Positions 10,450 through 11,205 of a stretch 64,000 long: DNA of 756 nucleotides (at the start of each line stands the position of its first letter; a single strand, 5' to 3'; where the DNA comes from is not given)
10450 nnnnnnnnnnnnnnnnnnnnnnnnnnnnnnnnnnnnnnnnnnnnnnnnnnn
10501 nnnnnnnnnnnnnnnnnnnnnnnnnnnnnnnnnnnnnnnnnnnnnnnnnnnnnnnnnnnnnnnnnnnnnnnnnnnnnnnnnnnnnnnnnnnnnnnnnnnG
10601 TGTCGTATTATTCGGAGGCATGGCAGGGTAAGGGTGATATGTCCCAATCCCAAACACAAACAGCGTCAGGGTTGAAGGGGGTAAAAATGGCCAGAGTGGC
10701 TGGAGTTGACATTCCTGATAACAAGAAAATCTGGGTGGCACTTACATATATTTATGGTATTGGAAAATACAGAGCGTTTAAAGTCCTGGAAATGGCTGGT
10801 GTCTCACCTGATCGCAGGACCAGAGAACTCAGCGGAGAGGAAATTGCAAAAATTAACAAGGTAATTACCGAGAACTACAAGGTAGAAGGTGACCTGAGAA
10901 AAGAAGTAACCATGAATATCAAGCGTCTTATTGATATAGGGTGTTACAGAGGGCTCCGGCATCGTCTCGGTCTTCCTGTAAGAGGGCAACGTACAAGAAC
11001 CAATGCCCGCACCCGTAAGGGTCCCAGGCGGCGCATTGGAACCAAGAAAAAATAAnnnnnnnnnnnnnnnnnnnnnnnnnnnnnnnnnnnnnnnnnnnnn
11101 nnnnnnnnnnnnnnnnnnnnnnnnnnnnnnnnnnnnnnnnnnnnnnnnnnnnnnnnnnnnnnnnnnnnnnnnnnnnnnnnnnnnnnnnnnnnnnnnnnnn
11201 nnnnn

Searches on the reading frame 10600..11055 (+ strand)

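Call 89: search_protein_families(library=pfam, proteins=[window:10600-11055:+], max_evalue=0.00001)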
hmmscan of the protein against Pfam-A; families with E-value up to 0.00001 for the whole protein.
window:10600-11055:+ (151 aa): 1 family
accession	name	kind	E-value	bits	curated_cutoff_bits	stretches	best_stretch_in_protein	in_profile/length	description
PF00416.27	Ribosomal_S13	-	5.3e-34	117.8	31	1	32-138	1-128/128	Ribosomal protein S13/S18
